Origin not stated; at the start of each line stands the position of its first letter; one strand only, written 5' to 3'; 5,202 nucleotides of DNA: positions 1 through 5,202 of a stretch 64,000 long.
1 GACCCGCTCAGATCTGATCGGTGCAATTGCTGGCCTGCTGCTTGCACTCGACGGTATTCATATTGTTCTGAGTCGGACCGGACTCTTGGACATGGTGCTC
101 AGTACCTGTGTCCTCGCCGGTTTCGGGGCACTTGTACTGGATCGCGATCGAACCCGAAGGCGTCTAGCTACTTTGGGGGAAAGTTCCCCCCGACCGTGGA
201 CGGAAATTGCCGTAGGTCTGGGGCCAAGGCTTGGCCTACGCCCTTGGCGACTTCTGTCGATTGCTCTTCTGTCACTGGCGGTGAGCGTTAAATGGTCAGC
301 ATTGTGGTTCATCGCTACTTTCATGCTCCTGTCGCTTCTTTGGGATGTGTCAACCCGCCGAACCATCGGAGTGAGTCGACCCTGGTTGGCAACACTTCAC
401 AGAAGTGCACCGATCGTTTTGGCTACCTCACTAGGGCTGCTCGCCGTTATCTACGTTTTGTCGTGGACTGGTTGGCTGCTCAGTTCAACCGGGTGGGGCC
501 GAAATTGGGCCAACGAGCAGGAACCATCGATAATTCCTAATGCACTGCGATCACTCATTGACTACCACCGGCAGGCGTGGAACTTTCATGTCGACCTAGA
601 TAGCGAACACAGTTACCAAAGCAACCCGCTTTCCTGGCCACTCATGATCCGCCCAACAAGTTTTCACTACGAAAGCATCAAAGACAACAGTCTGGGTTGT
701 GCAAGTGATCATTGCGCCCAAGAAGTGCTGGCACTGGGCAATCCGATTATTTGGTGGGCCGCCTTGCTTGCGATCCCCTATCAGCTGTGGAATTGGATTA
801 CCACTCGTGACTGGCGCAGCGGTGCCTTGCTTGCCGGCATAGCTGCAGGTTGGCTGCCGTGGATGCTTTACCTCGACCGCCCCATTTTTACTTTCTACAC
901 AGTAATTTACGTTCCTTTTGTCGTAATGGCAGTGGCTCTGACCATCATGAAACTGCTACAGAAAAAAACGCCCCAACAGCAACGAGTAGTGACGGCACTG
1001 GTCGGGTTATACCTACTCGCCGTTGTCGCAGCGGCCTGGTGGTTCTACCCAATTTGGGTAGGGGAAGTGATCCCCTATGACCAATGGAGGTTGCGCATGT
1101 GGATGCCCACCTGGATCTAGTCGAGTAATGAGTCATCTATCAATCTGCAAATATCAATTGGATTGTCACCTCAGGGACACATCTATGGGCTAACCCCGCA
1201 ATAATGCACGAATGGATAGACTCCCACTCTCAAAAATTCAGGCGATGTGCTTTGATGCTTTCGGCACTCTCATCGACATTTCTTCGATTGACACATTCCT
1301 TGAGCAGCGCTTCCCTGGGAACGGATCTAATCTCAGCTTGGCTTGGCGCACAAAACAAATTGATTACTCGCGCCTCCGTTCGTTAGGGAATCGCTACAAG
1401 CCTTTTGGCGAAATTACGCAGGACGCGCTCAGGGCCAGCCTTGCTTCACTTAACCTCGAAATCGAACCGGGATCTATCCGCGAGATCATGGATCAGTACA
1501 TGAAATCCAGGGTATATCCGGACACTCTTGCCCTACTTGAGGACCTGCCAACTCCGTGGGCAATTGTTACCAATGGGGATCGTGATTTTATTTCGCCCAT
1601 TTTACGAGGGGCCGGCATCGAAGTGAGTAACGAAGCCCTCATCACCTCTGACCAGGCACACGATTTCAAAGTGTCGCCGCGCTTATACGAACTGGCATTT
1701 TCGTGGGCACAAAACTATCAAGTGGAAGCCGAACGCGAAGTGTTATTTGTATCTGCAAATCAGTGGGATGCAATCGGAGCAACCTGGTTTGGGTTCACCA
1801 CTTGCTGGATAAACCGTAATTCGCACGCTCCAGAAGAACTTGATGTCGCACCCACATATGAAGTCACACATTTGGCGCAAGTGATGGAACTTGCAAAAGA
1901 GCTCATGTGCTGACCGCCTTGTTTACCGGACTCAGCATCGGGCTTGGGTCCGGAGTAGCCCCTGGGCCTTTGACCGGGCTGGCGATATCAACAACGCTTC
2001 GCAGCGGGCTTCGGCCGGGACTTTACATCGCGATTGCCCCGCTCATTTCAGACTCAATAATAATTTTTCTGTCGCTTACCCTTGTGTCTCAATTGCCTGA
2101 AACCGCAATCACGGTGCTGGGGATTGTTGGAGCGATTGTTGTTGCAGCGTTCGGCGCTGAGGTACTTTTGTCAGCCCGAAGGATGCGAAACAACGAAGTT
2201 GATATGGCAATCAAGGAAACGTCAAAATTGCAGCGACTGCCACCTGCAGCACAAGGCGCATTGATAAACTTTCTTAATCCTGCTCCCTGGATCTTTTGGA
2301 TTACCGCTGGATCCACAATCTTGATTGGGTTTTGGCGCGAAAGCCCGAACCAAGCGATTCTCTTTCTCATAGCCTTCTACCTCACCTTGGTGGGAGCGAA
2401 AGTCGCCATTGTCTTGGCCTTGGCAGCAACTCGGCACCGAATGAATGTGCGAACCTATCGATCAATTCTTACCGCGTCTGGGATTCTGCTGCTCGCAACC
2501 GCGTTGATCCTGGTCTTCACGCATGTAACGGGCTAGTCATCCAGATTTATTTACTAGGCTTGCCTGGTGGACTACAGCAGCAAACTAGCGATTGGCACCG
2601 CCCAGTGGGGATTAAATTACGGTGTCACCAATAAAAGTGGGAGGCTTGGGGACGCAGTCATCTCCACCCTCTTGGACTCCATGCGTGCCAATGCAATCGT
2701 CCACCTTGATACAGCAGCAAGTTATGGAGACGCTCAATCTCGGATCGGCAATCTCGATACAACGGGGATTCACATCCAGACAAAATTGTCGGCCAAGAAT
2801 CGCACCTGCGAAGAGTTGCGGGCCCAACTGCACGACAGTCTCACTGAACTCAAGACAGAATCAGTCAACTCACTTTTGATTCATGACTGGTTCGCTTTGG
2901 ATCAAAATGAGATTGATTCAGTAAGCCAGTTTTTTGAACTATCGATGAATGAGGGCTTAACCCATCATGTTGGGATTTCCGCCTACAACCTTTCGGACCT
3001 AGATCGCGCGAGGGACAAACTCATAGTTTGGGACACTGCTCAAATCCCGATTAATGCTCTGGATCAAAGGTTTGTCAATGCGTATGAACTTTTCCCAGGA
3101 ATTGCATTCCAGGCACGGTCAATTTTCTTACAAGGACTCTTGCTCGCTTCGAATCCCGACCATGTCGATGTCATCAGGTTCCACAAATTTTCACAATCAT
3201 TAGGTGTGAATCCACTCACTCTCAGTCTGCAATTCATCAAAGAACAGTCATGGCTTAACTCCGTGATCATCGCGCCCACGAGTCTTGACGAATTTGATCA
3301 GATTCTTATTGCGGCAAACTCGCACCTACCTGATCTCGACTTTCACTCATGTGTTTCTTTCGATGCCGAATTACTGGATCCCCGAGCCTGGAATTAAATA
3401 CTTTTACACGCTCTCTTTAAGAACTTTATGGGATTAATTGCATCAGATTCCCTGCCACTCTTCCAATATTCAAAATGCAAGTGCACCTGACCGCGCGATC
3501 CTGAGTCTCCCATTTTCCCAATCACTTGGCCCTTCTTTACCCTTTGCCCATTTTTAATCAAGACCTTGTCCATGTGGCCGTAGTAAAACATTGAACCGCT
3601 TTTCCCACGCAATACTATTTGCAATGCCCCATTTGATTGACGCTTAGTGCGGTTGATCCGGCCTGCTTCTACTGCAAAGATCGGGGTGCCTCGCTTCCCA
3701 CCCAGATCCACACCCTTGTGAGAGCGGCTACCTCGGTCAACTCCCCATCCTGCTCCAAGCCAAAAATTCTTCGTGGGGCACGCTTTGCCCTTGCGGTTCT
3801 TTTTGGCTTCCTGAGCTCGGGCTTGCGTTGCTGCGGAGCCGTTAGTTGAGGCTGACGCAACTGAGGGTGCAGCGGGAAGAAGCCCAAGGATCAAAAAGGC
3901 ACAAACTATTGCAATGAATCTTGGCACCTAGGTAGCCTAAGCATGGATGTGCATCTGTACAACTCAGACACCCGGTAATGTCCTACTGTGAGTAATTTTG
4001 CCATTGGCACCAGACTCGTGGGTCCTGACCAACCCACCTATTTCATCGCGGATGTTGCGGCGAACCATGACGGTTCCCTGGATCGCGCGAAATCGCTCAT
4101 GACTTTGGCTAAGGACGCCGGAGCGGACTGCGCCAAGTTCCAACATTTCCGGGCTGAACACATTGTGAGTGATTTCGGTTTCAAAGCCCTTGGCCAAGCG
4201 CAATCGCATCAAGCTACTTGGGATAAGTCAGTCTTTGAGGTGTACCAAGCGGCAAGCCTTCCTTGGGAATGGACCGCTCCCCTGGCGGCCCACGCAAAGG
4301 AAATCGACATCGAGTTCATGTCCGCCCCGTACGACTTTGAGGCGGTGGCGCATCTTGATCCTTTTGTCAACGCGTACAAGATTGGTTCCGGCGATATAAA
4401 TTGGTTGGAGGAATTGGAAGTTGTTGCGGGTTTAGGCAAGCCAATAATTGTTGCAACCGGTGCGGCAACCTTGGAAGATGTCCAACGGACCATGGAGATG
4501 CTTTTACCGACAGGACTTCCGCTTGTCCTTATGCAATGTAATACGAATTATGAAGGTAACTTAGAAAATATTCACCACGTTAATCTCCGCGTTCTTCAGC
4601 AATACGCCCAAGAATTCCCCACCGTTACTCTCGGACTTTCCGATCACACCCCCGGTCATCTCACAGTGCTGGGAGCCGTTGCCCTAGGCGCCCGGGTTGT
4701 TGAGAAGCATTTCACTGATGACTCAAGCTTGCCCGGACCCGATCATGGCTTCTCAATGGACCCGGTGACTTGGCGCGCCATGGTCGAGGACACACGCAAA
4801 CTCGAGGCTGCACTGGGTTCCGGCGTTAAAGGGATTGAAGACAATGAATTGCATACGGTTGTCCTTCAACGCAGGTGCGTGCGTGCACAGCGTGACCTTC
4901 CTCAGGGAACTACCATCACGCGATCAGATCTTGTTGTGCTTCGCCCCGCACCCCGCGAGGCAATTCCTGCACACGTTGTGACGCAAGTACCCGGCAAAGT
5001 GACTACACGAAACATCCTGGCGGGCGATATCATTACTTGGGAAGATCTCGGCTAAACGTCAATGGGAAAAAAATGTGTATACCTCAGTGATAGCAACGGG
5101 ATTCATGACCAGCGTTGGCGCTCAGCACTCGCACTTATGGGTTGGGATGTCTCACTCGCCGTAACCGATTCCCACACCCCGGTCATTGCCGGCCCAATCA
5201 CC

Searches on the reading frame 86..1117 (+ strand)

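Call 10: search_protein_families(library=pfam, proteins=[window:86-1117:+], max_evalue=0.001)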
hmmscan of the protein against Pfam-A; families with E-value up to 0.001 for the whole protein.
window:86-1117:+ (344 aa): 1 family
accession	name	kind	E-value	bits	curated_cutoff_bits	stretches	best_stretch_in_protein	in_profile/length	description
PF16192.10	PMT_4TMC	-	2.3e-16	60.3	32.4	1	155-343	3-202/202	C-terminal four TMM region of protein-O-mannosyltransferase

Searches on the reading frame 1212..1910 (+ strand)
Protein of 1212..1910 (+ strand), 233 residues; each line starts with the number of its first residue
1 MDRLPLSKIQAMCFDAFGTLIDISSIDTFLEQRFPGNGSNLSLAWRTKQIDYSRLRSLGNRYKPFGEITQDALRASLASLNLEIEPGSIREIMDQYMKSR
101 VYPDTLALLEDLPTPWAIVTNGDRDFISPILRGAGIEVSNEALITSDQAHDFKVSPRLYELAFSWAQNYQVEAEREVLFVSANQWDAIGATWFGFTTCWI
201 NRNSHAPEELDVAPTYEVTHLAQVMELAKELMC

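Call 9: search_protein_families(library=pfam, proteins=[window:1212-1910:+], max_evalue=0.001)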
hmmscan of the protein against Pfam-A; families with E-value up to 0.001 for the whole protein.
window:1212-1910:+ (233 aa): 1 family
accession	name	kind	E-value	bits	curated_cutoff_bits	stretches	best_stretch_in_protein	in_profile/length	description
PF00702.32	Hydrolase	-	3.9e-10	40.9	26.4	1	9-193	1-190/191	haloacid dehalogenase-like hydrolase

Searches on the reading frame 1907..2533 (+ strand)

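Call 9: search_protein_families(library=pfam, proteins=[window:1907-2533:+], max_evalue=0.001)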
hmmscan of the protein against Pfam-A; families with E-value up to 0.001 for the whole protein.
window:1907-2533:+ (209 aa): 1 family
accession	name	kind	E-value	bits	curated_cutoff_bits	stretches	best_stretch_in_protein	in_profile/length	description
PF01810.24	LysE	-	1.4e-13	51.2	25.6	1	17-203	5-190/193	LysE type translocator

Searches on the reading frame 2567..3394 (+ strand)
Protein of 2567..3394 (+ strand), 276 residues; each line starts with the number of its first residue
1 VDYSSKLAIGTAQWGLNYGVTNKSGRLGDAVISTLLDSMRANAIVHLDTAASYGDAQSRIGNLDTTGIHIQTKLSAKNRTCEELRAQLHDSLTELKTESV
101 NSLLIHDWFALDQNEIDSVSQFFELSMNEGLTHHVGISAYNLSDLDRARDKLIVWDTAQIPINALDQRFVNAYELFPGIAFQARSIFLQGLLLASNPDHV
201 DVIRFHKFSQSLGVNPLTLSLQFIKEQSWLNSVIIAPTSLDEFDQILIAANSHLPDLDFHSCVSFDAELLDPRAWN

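Call 9: search_protein_families(library=pfam, proteins=[window:2567-3394:+], max_evalue=0.001)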
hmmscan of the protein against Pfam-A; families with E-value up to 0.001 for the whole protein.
window:2567-3394:+ (276 aa): 1 family
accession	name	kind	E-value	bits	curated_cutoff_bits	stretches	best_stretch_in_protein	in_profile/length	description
PF00248.27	Aldo_ket_red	-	3.5e-18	66.1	24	1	6-264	1-288/291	Aldo/keto reductase family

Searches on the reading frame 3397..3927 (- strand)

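Call 9: search_protein_families(library=pfam, proteins=[window:3397-3927:-], max_evalue=0.001)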
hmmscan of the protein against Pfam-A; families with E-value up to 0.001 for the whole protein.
window:3397-3927:- (177 aa): 1 family
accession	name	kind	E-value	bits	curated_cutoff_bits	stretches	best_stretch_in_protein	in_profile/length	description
PF01551.29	Peptidase_M23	-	1.7e-25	89.4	28.7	1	69-162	2-95/96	Peptidase family M23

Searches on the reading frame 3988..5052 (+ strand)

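Call 9: search_protein_families(library=pfam, proteins=[window:3988-5052:+], max_evalue=0.001)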
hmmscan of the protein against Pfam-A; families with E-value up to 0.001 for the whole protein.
window:3988-5052:+ (355 aa): 2 families
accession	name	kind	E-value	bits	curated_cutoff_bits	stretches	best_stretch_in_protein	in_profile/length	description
PF03102.20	NeuB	-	1.8e-69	234.3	22.1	1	38-281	2-241/241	NeuB family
PF08666.17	SAF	-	1.8e-10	41.7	21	1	296-354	2-62/63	SAF domain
